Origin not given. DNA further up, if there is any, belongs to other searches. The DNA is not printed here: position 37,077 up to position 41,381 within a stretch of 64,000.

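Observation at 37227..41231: NERD domain fused to a pseudokinase-kinase tandem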

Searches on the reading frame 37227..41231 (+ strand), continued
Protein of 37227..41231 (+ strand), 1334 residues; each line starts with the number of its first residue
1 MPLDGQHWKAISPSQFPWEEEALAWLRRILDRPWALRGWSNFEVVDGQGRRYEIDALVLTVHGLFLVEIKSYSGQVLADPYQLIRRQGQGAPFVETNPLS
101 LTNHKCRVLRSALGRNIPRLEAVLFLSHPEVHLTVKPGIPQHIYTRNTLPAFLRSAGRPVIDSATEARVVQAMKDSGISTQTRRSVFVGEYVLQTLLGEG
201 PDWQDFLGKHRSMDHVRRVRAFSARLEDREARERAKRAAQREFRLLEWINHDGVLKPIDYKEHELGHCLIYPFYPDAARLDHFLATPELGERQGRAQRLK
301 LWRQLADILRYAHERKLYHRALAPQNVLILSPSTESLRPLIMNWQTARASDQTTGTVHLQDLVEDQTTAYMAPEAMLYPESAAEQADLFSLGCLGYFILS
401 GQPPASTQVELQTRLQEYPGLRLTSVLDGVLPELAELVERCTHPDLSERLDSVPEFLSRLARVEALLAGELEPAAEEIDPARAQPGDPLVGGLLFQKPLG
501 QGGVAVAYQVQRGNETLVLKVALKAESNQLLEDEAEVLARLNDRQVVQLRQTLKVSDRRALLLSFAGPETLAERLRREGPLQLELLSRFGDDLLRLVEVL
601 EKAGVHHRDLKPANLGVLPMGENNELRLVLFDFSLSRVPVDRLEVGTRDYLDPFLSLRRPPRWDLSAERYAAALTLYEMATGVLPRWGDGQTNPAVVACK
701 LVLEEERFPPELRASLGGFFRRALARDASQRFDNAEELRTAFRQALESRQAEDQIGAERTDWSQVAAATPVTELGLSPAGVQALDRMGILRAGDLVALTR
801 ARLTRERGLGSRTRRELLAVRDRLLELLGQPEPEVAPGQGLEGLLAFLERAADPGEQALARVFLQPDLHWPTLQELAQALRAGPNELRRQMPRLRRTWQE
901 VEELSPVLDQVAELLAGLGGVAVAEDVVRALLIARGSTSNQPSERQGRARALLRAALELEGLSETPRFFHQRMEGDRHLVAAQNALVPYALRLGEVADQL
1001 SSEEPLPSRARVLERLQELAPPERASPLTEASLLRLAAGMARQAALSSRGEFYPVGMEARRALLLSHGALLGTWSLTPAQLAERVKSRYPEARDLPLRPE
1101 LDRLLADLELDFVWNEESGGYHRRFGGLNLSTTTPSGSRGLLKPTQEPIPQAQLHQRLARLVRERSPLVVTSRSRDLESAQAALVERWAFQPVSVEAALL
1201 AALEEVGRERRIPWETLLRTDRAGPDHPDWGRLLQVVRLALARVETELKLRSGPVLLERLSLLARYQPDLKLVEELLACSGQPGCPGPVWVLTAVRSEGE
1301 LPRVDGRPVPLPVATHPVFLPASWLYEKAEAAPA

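Call 21: search_protein_families(library=padloc, proteins=[L005:14245-17916:+, L005:19418-23293:+, L001:9422-13249:+], max_evalue=0.5)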
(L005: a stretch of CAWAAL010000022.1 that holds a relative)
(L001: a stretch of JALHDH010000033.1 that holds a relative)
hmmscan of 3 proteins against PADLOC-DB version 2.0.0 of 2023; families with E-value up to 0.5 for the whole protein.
L005:14245-17916:+ (1223 aa): 51 families (the best 25 are shown)
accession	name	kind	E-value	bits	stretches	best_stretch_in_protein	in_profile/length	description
PDLC02529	PglX|PglXI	-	0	1559.3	1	1-1216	1-1186/1189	PglX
PDLC03617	REase_MTase_IIG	-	0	1093.4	2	6-1062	6-1053/1183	Type IIG restriction enzyme-methyltransferase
PDLC02536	PglX|PglXI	-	1.7e-142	473.9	1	644-1211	5-558/560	PglX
PDLC03313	MTase_II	-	1.5e-18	64.6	1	205-568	27-349/563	Type II methyltransferase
PDLC02521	PglX|PglXI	-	1.7e-14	50.8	2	346-426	471-550/1174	PglX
PDLC03335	MTase_II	-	5e-14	49.9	1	182-444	60-285/607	Type II methyltransferase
PDLC02525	PglX|PglXI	-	7.4e-14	49.3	2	346-419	445-517/607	PglX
PDLC03604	REase_MTase_IIG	-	3.1e-13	46.7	1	192-429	349-613/1011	Type IIG restriction enzyme-methyltransferase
PDLC03600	REase_MTase_IIG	-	6.3e-12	42.3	2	230-295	302-366/1205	Type IIG restriction enzyme-methyltransferase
PDLC03601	REase_MTase_IIG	-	7e-12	42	2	227-322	458-558/1110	Type IIG restriction enzyme-methyltransferase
PDLC02528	PglX|PglXI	-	3.3e-11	39.7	2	228-316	290-376/1125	PglX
PDLC03338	MTase_II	-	6.2e-11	39.7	1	184-333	112-251/604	Type II methyltransferase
PDLC03630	REase_MTase_IIG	-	4.5e-10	36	1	223-294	400-469/1100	Type IIG restriction enzyme-methyltransferase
PDLC02523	PglX|PglXI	-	1.2e-09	34.5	2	350-444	554-646/1428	PglX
PDLC02535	PglX|PglXI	-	1.5e-09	34.9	2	230-311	298-379/731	PglX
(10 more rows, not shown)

L005:19418-23293:+ (1291 aa): 10 families
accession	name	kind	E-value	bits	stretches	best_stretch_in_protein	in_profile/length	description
PDLC02488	BrxC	-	0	1486.8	1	65-1286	2-1239/1240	BrxC-PglY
PDLC02481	BrxC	-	9.5e-43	144.5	1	68-794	3-704/1192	BrxC-PglY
PDLC02471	BrxC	-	9.5e-07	25.3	1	97-153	32-89/1190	BrxC-PglY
PDLC02483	BrxC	-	1.4e-05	21.2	2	396-487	317-412/1212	BrxC-PglY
PDLC02479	BrxC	-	2.5e-05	20.7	1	96-156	29-86/1172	BrxC-PglY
PDLC02779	SspC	-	0.00037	16.4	1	94-154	17-74/1054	SspC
PDLC02781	SspC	-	0.0016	14.2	1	95-154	13-69/1104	SspC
PDLC02487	BrxC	-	0.0095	11.6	1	68-152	3-82/1215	BrxC-PglY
PDLC02775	SspC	-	0.027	10.1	1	95-152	26-80/1064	SspC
PDLC02493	BrxC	-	0.038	10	1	95-154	31-87/1215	BrxC-PglY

L001:9422-13249:+ (1275 aa): 48 families (the best 25 are shown)
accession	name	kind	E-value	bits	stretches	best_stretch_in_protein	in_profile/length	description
PDLC02529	PglX|PglXI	-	0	1562.3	1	51-1274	3-1185/1189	PglX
PDLC03617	REase_MTase_IIG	-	0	1089.9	1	55-1275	7-1182/1183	Type IIG restriction enzyme-methyltransferase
PDLC02536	PglX|PglXI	-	6.7e-133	442.2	2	707-1112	3-376/560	PglX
PDLC03313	MTase_II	-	1.7e-14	51.3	1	257-634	25-353/563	Type II methyltransferase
PDLC02521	PglX|PglXI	-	3.6e-14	49.7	2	278-347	303-371/1174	PglX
PDLC02525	PglX|PglXI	-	7.2e-14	49.3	2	407-481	449-517/607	PglX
PDLC03335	MTase_II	-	3.2e-13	47.2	1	242-505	67-284/607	Type II methyltransferase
PDLC03630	REase_MTase_IIG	-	4.5e-11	39.3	1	240-378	355-495/1100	Type IIG restriction enzyme-methyltransferase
PDLC02528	PglX|PglXI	-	1.5e-10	37.5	2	405-467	464-526/1125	PglX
PDLC03604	REase_MTase_IIG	-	5.4e-10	35.9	1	246-489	349-611/1011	Type IIG restriction enzyme-methyltransferase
PDLC03600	REase_MTase_IIG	-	5.5e-10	35.8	2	280-347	298-364/1205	Type IIG restriction enzyme-methyltransferase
PDLC02518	PglX|PglXI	-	1.7e-09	34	1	282-363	307-385/1412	PglX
PDLC03348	MTase_II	-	2.4e-09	34.3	1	228-347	194-311/727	Type II methyltransferase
PDLC03627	REase_MTase_IIG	-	4.9e-09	32.5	1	281-489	405-639/1136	Type IIG restriction enzyme-methyltransferase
PDLC03338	MTase_II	-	7.6e-09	32.8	1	235-368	109-234/604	Type II methyltransferase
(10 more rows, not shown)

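Call 22: find_encoding_contigs(protein=window:37227-41231:+, flank=10000, max_places=4)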
Protein window:37227-41231:+ (1334 aa): 2 contigs read that carry it; 2 places shown.
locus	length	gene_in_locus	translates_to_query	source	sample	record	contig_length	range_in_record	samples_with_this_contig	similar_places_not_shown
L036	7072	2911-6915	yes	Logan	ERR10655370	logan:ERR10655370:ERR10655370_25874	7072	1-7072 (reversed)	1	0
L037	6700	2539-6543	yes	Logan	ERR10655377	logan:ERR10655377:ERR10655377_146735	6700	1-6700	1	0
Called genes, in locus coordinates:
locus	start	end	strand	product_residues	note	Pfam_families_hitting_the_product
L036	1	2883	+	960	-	?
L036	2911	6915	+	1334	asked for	PF08378:NERD, PF00069:Pkinase, PF07714:PK_Tyr_Ser-Thr, PF00069:Pkinase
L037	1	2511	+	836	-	?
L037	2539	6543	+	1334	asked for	PF08378:NERD, PF00069:Pkinase, PF07714:PK_Tyr_Ser-Thr, PF00069:Pkinase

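Call 29: find_homologous_proteins(query=window:37227-41231:+, max_evalue=1e-50)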
Query window:37227-41231:+ (1334 aa): 258 proteins with E <= 1e-50 among 8000 candidates; the best 120 are listed.
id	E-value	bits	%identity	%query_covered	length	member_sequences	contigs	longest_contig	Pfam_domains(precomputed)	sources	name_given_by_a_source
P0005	0.0e+0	2943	100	100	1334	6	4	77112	PF07714.24,PF00069.32,PF08378.18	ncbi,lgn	-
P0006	0.0e+0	1374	52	100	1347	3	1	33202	PF06293.21,PF07714.24,PF00069.32,PF03118.22,PF08378.18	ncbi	-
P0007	3.4e-283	961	43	98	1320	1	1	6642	PF06293.21,PF07714.24,PF00069.32,PF08378.18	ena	-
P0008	1.5e-277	942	43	99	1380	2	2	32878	PF07714.24,PF00069.32,PF08378.18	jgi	jgi:serine/threonine protein kinase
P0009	1.2e-255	870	42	99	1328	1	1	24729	PF06293.21,PF07714.24,PF00069.32,PF08378.18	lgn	-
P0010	4.6e-251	854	38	99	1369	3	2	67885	PF07714.24,PF00069.32,PF08378.18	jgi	-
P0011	5.0e-251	854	39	100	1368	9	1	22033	PF07714.24,PF00069.32,PF08378.18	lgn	-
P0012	1.2e-250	853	41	99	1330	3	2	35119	PF06293.21,PF07714.24,PF00069.32,PF08378.18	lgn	-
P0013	1.8e-249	849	40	99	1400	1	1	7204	PF07714.24,PF00069.32,PF03118.22,PF08378.18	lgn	-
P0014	3.9e-249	848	39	100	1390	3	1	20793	PF07714.24,PF00069.32,PF03118.22,PF08378.18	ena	-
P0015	6.7e-248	844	39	99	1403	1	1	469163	PF07714.24,PF00069.32,PF03118.22,PF08378.18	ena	-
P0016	3.7e-246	838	40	100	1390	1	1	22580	PF07714.24,PF00069.32,PF03118.22,PF08378.18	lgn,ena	-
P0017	1.9e-245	836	40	99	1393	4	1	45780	PF06293.21,PF07714.24,PF00069.32,PF03118.22,PF08378.18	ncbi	-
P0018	1.9e-245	836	40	100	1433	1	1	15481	PF07714.24,PF00069.32,PF03118.22,PF08378.18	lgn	-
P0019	9.9e-245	834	38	99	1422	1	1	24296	PF06293.21,PF07714.24,PF00069.32,PF08378.18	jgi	jgi:serine/threonine protein kinase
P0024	9.3e-242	824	40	99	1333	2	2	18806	PF06293.21,PF07714.24,PF00069.32,PF08378.18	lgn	-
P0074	1.4e-225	770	37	100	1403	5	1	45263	PF07714.24,PF00069.32,PF03118.22,PF08378.18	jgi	jgi:serine/threonine protein kinase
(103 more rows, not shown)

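Call 30: find_encoding_contigs(protein=P0006, flank=10000, max_places=2)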
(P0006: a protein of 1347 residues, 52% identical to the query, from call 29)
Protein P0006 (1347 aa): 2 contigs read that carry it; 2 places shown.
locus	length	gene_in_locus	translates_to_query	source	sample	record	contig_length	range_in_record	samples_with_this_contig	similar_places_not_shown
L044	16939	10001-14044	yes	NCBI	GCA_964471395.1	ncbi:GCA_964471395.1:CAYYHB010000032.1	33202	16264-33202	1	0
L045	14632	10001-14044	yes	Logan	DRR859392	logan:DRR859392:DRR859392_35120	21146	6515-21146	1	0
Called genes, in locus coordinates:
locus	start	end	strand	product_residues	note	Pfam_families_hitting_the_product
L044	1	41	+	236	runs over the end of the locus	-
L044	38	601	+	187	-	-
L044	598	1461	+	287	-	-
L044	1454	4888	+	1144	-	-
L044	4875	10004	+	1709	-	PF00270:DEAD, PF00271:Helicase_C, PF09369:MZB (weak)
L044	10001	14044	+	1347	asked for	PF08378:NERD, PF06293:Kdo (faint), PF00069:Pkinase, PF07714:PK_Tyr_Ser-Thr, PF00069:Pkinase, PF07714:PK_Tyr_Ser-Thr (weak), PF03118:RNA_pol_A_CTD (weak)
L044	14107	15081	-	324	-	-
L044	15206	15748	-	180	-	-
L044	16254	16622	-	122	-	PF18480:DUF5615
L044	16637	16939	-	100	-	?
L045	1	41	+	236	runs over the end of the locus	-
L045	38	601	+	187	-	-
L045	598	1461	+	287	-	-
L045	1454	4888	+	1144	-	-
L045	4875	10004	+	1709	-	PF00270:DEAD, PF00271:Helicase_C, PF09369:MZB (weak)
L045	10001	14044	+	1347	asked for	PF08378:NERD, PF06293:Kdo (faint), PF00069:Pkinase, PF07714:PK_Tyr_Ser-Thr, PF00069:Pkinase, PF07714:PK_Tyr_Ser-Thr (weak), PF03118:RNA_pol_A_CTD (weak)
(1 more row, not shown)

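Call 31: find_encoding_contigs(protein=P0009, flank=10000, max_places=2)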
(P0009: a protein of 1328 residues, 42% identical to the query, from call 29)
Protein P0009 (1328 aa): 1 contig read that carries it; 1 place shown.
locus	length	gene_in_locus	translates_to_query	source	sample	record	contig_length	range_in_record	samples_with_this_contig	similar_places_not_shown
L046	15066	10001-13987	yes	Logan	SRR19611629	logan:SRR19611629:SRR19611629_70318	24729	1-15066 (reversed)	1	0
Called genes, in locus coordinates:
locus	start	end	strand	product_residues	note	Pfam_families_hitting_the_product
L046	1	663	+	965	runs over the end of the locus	-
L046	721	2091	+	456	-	PF01637:ATPase_2, PF13191:AAA_16 (weak), PF13401:AAA_22 (weak), PF03008:DUF234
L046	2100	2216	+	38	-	-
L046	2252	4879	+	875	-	-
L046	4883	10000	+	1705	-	PF00270:DEAD, PF04851:ResIII (weak), PF00271:Helicase_C, PF09369:MZB (weak)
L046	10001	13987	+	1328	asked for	PF08378:NERD, PF00069:Pkinase, PF06293:Kdo (faint), PF07714:PK_Tyr_Ser-Thr, PF00069:Pkinase, PF07714:PK_Tyr_Ser-Thr (weak)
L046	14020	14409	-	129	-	PF26343:VapC50_C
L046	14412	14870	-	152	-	PF12728:HTH_17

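Call 32: find_encoding_contigs(protein=P0012, flank=10000, max_places=2)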
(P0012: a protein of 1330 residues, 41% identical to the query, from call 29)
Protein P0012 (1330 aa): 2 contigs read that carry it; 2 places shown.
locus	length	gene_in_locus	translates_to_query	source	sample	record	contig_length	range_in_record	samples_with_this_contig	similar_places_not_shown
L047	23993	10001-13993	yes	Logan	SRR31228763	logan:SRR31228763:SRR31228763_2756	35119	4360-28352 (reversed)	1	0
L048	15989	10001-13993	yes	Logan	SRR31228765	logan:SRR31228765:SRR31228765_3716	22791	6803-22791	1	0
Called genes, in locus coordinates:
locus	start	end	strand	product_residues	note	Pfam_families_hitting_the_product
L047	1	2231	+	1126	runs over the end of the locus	PF05048:NosD (weak), PF13229:Beta_helix, PF03979:Sigma70_r1_1 (weak), PF05048:NosD, PF13229:Beta_helix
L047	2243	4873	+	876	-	-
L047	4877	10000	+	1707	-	PF00270:DEAD, PF27116:YjiV_N (faint), PF00271:Helicase_C, PF09369:MZB (weak)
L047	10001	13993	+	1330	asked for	PF08378:NERD, PF00069:Pkinase, PF06293:Kdo (faint), PF07714:PK_Tyr_Ser-Thr, PF00069:Pkinase, PF07714:PK_Tyr_Ser-Thr (weak)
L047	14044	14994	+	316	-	PF02463:SMC_N, PF11398:DUF2813 (weak), PF13175:AAA_15, PF13476:AAA_23, PF00005:ABC_tran (faint), PF13304:AAA_21, PF13175:AAA_15, PF13304:AAA_21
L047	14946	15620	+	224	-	-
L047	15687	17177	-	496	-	-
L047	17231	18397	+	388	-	PF01844:HNH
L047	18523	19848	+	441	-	PF01966:HD (weak), PF19276:HD_assoc_2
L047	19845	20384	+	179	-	-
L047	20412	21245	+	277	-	PF03747:ADP_ribosyl_GH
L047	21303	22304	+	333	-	PF02463:SMC_N (faint), PF13175:AAA_15 (weak), PF13476:AAA_23 (weak), PF13304:AAA_21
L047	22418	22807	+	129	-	-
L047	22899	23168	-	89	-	PF11536:DUF3226 (weak)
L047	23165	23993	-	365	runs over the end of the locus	PF02463:SMC_N (weak), PF11398:DUF2813 (faint), PF13175:AAA_15, PF13476:AAA_23, PF13304:AAA_21, PF13175:AAA_15 (weak)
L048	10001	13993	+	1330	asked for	PF08378:NERD, PF00069:Pkinase, PF06293:Kdo (faint), PF07714:PK_Tyr_Ser-Thr, PF00069:Pkinase, PF07714:PK_Tyr_Ser-Thr (weak)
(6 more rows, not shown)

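Call 43: find_encoding_contigs(protein=P0008, flank=10000, max_places=1)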
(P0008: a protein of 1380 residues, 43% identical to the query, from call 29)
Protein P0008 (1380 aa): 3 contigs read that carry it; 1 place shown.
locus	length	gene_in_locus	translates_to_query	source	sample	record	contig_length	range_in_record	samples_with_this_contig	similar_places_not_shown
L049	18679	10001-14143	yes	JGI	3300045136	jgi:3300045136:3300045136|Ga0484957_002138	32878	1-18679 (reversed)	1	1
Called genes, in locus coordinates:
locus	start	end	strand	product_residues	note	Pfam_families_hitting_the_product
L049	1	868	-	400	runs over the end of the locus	PF00009:GTP_EFTU, PF01926:MMR_HSR1 (faint), PF22594:GTP-eEF1A_C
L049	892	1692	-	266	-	PF01507:PAPS_reduct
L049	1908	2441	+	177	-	-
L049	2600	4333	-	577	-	PF03485:Arg_tRNA_synt_N, PF00750:tRNA-synt_1d, PF05746:DALR_1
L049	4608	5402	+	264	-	PF12974:Phosphonate-bd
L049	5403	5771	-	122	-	PF13473:Cupredoxin_1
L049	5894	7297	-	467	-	PF01590:GAF, PF13185:GAF_2, PF00512:HisKA, PF13581:HATPase_c_2 (weak), PF02518:HATPase_c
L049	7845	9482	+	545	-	PF00485:PRK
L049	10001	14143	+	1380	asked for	PF08378:NERD, PF00069:Pkinase, PF07714:PK_Tyr_Ser-Thr, PF00069:Pkinase, PF07714:PK_Tyr_Ser-Thr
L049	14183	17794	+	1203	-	PF20473:MmeI_Mtase, PF07669:Eco57I, PF22654:DUF7008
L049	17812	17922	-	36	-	-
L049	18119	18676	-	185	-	-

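Call 44: find_encoding_contigs(protein=P0024, flank=10000, max_places=1)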
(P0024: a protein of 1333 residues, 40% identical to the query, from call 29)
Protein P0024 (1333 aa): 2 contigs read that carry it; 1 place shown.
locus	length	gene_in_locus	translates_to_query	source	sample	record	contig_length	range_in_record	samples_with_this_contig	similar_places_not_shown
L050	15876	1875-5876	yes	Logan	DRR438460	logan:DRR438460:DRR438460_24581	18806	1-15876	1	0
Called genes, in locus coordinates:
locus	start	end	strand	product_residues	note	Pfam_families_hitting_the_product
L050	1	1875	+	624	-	?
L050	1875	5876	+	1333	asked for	PF08378:NERD, PF00069:Pkinase, PF06293:Kdo (faint), PF07714:PK_Tyr_Ser-Thr, PF00069:Pkinase, PF07714:PK_Tyr_Ser-Thr (weak)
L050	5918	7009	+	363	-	PF03235:GmrSD_N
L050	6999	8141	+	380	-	PF02463:SMC_N (faint), PF11398:DUF2813 (faint), PF13175:AAA_15 (weak), PF13304:AAA_21, PF13175:AAA_15, PF12476:DUF3696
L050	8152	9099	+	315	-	-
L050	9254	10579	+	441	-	PF01966:HD (weak), PF19276:HD_assoc_2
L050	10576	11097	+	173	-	-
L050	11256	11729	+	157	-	PF13304:AAA_21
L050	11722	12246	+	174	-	-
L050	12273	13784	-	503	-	-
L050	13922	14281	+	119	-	-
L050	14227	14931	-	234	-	PF11536:DUF3226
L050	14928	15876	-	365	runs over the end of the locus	PF02463:SMC_N (weak), PF11398:DUF2813 (faint), PF13175:AAA_15, PF13476:AAA_23 (weak), PF13304:AAA_21, PF13175:AAA_15 (weak)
